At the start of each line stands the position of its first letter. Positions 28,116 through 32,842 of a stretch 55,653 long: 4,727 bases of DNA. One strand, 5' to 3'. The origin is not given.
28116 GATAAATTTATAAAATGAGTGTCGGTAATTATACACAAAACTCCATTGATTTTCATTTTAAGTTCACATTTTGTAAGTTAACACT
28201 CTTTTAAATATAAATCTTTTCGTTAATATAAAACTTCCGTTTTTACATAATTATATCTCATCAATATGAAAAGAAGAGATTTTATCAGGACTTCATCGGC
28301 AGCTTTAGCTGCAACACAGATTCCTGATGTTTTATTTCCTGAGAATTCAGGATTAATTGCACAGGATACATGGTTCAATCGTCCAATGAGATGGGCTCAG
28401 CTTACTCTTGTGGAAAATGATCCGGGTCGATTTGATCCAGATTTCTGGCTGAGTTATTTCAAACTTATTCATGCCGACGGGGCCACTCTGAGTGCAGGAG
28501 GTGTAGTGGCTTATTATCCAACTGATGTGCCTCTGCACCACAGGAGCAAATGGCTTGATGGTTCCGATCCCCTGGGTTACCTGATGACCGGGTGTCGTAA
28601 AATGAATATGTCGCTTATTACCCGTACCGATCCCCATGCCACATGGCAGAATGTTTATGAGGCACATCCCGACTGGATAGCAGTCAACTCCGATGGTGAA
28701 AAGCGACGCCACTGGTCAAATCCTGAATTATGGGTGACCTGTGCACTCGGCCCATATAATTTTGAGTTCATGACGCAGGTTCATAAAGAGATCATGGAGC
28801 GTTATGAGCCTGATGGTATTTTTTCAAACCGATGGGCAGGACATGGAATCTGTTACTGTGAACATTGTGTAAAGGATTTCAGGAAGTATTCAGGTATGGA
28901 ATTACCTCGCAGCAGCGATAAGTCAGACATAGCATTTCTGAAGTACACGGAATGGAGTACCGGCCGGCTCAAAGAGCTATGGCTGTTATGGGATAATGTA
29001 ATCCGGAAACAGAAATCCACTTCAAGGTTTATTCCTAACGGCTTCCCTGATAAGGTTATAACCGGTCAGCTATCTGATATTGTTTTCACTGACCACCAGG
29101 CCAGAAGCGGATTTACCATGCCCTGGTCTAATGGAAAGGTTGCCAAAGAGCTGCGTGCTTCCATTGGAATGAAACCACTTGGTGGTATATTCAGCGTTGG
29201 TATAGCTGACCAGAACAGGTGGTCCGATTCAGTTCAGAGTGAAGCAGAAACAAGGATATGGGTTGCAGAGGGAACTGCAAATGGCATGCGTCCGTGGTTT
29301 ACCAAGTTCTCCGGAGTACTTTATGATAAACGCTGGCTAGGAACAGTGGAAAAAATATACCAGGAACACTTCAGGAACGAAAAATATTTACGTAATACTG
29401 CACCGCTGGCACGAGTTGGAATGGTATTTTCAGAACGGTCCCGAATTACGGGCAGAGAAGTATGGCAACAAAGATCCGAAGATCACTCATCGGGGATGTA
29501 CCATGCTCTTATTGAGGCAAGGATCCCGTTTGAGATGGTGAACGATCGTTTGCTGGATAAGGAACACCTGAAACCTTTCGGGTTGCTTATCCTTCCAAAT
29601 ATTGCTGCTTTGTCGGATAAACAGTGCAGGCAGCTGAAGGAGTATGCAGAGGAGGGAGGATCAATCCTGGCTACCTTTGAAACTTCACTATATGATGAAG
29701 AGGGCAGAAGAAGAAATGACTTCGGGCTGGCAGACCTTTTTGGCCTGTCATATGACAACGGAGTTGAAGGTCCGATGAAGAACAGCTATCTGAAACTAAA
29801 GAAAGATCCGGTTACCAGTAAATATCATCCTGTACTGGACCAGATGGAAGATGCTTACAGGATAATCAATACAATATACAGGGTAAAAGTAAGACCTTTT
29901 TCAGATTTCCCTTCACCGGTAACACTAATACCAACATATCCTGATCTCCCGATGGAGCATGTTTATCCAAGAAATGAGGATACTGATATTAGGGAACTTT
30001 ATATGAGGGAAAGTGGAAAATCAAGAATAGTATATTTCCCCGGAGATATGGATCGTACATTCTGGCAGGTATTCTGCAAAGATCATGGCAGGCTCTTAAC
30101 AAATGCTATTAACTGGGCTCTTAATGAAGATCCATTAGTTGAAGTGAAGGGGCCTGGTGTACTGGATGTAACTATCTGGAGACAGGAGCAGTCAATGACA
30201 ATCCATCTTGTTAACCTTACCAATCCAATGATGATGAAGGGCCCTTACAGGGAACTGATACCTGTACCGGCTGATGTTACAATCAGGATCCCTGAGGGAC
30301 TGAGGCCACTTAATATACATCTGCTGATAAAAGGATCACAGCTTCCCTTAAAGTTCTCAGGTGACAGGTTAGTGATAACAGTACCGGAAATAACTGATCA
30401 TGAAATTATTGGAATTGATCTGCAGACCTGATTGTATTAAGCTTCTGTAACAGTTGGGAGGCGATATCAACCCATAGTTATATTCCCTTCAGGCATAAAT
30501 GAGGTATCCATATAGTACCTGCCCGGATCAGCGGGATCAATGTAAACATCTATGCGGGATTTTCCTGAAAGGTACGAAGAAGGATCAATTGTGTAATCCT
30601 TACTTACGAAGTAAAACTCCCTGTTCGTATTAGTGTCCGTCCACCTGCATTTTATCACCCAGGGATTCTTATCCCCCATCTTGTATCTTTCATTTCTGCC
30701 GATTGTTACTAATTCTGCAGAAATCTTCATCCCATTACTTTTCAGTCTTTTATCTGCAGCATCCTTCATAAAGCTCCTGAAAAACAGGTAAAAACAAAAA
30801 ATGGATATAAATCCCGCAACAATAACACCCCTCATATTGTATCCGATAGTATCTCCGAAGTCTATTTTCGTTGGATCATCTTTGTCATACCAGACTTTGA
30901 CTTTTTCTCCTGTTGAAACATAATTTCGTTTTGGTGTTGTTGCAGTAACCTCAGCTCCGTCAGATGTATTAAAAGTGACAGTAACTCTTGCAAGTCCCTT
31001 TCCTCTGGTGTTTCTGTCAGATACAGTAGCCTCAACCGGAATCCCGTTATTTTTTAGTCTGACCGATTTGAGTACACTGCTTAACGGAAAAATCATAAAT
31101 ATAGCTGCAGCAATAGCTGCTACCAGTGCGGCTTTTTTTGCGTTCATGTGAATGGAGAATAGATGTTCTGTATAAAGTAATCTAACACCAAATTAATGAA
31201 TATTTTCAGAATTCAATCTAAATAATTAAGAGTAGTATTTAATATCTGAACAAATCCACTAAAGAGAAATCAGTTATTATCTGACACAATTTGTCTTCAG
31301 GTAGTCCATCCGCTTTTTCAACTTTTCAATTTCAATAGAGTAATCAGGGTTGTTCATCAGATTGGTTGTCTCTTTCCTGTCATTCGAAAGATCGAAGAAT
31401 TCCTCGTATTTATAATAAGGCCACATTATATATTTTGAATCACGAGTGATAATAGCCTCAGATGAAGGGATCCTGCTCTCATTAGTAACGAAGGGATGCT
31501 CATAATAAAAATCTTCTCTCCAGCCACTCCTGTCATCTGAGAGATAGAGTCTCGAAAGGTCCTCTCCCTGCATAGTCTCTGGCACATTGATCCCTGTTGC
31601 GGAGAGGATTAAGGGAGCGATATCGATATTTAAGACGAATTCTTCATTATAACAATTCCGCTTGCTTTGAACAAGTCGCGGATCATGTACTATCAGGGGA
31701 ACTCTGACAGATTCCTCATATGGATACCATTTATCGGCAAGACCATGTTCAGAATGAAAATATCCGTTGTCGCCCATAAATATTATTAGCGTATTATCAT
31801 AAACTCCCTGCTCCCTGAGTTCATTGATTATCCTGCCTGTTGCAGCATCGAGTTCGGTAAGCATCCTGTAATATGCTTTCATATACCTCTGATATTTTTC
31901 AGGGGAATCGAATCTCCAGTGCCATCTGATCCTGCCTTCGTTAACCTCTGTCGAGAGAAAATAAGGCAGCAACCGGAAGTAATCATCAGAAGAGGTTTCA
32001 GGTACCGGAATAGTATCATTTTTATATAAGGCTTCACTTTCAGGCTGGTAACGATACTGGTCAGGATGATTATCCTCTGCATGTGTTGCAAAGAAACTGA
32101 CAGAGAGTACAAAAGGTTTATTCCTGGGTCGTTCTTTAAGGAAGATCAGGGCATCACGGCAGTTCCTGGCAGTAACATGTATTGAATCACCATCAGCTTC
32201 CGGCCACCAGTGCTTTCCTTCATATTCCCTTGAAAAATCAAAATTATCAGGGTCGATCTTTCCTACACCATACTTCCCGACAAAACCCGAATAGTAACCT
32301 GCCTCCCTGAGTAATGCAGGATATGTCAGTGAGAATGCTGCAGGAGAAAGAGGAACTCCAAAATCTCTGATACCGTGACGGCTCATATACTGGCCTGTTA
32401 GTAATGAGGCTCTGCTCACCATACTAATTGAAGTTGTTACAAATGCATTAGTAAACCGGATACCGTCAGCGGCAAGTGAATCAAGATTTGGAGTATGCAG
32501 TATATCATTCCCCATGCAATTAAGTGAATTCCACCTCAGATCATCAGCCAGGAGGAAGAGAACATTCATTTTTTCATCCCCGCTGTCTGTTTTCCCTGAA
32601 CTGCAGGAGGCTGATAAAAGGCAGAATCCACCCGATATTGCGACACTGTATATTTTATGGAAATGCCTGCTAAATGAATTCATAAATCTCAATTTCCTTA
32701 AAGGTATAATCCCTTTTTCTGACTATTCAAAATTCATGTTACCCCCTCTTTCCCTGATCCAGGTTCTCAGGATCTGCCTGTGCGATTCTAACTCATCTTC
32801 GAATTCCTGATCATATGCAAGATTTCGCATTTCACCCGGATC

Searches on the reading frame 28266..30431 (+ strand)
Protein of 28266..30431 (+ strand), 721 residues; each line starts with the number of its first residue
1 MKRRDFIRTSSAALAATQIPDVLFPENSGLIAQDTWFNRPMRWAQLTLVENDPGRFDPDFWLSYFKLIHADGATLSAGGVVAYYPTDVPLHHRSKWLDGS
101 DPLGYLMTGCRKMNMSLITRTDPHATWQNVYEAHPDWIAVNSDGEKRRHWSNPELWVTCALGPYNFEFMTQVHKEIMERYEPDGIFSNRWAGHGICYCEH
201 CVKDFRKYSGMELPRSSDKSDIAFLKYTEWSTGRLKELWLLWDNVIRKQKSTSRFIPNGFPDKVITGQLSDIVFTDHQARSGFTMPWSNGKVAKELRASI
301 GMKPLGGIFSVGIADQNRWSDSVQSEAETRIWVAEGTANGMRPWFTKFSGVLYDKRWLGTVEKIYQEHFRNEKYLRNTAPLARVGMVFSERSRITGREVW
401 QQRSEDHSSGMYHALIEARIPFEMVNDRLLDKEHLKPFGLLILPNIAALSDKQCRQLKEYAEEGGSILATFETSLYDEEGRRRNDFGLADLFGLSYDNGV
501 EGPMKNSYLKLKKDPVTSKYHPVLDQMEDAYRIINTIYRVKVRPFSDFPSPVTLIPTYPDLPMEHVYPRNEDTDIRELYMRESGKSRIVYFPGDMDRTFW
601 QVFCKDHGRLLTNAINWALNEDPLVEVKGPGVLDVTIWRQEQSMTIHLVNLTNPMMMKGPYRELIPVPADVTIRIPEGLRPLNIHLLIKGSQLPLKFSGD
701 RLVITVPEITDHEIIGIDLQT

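Call 59: search_protein_families(library=pfam, proteins=[window:28266-30431:+], max_evalue=0.00001)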
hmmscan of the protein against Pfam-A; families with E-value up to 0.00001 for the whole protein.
window:28266-30431:+ (721 aa): 2 families
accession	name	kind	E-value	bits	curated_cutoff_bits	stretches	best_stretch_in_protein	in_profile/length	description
PF14871.12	GHL6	-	3e-15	57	35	1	62-188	6-131/132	Hypothetical glycosyl hydrolase 6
PF08532.16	Glyco_hydro_42M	-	3.9e-07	30.2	25.8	1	382-483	1-103/207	Beta-galactosidase trimerisation domain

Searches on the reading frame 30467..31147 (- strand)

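Call 59: search_protein_families(library=pfam, proteins=[window:30467-31147:-], max_evalue=0.00001)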
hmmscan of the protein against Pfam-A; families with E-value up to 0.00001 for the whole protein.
window:30467-31147:- (226 aa): 1 family
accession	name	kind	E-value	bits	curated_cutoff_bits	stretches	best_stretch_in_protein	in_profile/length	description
PF12158.14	DUF3592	-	1.1e-07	32.9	25.3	0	39-94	2-76/84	Domain of unknown function (DUF3592)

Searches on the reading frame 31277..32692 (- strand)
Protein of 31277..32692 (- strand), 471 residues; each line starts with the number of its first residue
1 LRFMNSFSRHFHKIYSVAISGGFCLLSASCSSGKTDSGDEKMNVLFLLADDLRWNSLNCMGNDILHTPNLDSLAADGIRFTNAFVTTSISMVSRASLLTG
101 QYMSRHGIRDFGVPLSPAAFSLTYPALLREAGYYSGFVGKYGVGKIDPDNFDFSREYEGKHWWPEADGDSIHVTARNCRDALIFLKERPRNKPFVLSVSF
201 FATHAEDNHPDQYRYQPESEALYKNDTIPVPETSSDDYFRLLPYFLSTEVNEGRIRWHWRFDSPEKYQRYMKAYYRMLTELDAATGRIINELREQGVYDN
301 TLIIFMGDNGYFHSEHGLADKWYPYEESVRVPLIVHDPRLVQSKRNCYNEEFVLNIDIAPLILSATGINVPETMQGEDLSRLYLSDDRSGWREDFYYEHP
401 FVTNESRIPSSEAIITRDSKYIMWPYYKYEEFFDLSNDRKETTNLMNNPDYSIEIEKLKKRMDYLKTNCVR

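Call 59: search_protein_families(library=pfam, proteins=[window:31277-32692:-], max_evalue=0.00001)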
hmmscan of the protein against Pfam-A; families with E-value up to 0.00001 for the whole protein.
window:31277-32692:- (471 aa): 3 families
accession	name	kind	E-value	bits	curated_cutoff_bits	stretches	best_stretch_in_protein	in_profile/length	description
PF00884.28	Sulfatase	-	1.1e-47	163.3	25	1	43-368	2-301/301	Sulfatase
PF16347.10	SGSH_C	-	1.9e-28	100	29.3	1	315-466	2-152/154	N-sulphoglucosamine sulphohydrolase, C-terminal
PF01663.27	Phosphodiest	-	4.3e-12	46.7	23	1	44-111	1-65/342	Type I phosphodiesterase / nucleotide pyrophosphatase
